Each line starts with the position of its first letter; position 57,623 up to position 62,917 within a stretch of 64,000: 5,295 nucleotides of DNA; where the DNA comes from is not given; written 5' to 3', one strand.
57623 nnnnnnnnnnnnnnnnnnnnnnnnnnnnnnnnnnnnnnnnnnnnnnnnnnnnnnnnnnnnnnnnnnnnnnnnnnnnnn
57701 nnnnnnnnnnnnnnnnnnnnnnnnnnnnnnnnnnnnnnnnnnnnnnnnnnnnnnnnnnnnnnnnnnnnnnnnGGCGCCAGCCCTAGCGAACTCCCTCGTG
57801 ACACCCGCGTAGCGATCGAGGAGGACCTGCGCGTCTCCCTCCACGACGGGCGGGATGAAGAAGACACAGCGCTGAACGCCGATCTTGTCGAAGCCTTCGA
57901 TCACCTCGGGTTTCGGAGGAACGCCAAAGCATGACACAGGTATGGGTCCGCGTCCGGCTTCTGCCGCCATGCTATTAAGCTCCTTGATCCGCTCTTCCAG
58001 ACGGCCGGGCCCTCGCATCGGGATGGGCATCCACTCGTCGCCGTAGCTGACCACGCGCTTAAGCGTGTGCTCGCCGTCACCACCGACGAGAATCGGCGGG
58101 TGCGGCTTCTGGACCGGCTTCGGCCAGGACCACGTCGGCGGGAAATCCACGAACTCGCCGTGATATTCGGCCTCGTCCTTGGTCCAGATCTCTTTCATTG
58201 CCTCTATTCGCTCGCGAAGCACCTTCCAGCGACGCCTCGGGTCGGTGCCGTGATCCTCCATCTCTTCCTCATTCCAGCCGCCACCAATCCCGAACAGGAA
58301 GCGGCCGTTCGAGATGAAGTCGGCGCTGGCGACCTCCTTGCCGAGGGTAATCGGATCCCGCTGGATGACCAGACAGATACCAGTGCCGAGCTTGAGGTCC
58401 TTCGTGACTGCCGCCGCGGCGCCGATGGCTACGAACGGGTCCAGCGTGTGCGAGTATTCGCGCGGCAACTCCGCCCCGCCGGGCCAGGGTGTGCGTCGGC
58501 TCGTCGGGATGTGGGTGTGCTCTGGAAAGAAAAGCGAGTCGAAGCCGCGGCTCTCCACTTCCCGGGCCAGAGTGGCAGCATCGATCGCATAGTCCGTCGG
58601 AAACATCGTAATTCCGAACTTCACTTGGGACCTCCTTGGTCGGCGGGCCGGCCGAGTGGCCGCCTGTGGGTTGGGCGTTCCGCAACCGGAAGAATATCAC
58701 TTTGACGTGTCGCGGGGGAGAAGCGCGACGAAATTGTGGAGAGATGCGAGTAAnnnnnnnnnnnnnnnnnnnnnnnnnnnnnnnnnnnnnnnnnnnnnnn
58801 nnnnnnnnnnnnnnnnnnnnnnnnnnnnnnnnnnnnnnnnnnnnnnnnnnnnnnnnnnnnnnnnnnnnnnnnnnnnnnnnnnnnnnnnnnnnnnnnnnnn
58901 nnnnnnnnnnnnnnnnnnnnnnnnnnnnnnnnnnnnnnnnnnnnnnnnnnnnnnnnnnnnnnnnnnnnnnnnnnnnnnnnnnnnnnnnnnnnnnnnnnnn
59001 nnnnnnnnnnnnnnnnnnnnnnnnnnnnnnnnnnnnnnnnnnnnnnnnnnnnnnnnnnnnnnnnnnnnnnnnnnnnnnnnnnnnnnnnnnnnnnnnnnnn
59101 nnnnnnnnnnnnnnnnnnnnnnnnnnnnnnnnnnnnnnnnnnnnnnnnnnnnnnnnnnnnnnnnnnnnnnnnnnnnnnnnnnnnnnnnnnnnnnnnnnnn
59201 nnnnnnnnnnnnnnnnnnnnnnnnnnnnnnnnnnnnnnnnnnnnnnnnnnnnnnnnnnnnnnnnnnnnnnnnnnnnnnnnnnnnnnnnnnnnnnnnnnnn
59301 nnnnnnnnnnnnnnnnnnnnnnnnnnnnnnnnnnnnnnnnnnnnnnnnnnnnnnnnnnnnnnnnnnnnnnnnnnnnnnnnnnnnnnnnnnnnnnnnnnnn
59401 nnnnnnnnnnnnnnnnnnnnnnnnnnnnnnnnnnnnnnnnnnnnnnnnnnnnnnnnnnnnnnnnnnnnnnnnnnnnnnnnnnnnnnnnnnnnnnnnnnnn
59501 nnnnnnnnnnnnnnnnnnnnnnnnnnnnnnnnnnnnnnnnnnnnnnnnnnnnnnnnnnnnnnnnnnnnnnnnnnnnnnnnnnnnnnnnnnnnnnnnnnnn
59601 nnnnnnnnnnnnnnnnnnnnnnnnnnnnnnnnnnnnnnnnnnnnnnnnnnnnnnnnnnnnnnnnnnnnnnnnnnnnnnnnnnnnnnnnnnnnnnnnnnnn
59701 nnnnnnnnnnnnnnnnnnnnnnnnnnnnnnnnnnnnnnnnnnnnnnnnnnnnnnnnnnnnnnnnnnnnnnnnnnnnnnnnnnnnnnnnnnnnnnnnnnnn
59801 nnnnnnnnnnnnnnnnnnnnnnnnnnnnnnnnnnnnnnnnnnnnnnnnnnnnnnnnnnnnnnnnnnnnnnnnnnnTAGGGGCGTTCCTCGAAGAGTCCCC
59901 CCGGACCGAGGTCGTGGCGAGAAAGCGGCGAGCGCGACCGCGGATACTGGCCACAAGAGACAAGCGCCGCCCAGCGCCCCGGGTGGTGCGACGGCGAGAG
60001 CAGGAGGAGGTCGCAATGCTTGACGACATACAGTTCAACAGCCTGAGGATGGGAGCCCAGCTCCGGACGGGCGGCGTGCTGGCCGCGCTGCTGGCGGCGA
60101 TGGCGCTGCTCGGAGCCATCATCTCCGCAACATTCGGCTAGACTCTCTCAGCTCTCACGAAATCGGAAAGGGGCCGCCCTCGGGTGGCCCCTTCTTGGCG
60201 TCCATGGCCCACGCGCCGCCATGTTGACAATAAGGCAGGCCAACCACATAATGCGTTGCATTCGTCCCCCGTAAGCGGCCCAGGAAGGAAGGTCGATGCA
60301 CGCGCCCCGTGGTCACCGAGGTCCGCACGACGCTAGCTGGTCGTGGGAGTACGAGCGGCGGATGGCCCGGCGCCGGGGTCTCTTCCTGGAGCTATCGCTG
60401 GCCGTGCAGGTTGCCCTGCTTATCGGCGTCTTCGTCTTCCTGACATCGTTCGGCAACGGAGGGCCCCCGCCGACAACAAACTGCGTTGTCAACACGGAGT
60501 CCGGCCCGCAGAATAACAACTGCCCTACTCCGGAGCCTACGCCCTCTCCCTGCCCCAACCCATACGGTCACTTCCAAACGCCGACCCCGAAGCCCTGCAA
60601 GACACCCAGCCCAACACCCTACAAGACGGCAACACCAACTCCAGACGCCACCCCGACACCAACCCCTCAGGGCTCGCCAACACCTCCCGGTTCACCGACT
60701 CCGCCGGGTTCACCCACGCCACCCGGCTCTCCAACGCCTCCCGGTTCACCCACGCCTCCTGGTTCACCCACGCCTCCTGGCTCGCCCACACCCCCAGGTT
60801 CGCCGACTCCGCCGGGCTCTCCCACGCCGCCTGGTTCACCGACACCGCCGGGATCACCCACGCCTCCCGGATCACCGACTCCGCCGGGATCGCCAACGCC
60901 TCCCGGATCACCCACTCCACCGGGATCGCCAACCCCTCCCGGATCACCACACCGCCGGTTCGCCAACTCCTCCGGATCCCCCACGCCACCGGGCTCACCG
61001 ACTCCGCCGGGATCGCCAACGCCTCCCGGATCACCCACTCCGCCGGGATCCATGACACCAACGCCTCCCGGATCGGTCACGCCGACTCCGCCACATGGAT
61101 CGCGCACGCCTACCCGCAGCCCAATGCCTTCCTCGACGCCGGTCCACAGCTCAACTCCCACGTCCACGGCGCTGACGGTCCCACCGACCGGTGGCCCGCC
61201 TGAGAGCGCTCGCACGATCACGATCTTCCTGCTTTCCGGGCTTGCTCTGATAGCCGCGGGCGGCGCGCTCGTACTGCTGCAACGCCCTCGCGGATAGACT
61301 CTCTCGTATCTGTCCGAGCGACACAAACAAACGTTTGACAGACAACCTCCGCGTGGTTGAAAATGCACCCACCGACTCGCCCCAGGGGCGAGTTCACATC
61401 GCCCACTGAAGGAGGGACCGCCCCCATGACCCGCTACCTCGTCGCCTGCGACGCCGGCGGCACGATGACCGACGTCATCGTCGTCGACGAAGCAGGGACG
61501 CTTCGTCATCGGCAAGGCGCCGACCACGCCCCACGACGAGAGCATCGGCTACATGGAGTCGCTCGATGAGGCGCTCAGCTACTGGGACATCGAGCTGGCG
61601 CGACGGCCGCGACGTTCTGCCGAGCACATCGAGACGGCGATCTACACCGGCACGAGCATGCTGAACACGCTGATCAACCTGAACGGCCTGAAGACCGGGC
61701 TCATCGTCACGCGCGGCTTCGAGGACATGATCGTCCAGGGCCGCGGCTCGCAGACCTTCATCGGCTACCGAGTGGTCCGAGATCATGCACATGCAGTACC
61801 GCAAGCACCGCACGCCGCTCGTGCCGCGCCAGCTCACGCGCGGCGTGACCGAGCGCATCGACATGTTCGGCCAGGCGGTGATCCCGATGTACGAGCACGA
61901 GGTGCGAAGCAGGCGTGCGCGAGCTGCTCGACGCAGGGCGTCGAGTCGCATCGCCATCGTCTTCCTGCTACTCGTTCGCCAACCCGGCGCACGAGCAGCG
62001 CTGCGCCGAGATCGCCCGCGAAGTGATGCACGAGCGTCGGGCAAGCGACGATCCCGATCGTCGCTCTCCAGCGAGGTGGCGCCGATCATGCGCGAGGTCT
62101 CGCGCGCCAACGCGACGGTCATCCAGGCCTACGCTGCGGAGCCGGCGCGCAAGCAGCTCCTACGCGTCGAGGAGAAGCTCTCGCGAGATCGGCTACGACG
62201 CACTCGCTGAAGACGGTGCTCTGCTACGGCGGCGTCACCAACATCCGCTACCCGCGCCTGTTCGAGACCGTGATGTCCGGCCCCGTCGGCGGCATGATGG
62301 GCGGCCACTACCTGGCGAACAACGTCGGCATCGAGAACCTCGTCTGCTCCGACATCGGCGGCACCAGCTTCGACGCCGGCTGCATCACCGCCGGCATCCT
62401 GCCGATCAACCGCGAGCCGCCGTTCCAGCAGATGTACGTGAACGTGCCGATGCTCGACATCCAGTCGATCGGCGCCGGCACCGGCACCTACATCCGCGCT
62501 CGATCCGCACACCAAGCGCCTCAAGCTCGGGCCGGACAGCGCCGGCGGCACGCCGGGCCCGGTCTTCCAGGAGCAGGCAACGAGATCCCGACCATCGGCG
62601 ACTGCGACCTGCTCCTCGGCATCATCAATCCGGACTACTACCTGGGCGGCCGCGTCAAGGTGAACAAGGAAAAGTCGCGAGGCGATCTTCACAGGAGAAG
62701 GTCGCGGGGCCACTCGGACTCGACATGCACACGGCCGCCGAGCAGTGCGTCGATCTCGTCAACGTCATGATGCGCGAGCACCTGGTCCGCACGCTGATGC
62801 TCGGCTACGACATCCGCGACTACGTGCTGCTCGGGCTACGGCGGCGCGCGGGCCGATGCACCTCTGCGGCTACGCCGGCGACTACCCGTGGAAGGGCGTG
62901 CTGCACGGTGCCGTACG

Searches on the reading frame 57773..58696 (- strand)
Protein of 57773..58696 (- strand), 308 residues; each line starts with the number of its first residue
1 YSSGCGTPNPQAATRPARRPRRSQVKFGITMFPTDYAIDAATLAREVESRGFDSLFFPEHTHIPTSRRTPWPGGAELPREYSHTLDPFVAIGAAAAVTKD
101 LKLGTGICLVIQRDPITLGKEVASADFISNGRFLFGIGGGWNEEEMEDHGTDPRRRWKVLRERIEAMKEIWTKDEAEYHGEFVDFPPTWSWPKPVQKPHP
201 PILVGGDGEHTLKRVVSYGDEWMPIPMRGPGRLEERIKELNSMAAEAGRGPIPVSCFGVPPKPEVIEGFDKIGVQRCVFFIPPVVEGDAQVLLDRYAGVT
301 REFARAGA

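Call 31: search_protein_families(library=pfam, proteins=[window:57773-58696:-], max_evalue=0.001)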
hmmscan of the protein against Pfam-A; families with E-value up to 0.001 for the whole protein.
window:57773-58696:- (308 aa): 1 family
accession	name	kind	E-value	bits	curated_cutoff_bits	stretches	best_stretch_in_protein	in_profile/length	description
PF00296.26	Bac_luciferase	-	4.8e-48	164.6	27.9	1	39-251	24-217/314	Luciferase-like monooxygenase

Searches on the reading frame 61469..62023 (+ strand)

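Call 31: search_protein_families(library=pfam, proteins=[window:61469-62023:+], max_evalue=0.001)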
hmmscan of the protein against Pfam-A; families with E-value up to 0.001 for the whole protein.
window:61469-62023:+ (185 aa): 1 family
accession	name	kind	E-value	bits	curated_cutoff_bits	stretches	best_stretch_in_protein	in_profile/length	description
PF05378.19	Hydant_A_N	-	5.1e-12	46.3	25.2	1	8-106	19-108/176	Hydantoinase/oxoprolinase N-terminal region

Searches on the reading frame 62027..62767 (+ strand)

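Call 31: search_protein_families(library=pfam, proteins=[window:62027-62767:+], max_evalue=0.001)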
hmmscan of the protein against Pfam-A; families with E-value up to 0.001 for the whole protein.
window:62027-62767:+ (247 aa): 1 family
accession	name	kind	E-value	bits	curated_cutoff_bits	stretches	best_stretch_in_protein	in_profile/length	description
PF01968.24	Hydantoinase_A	-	9.8e-30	104.2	22.9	1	57-218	31-196/291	Hydantoinase/oxoprolinase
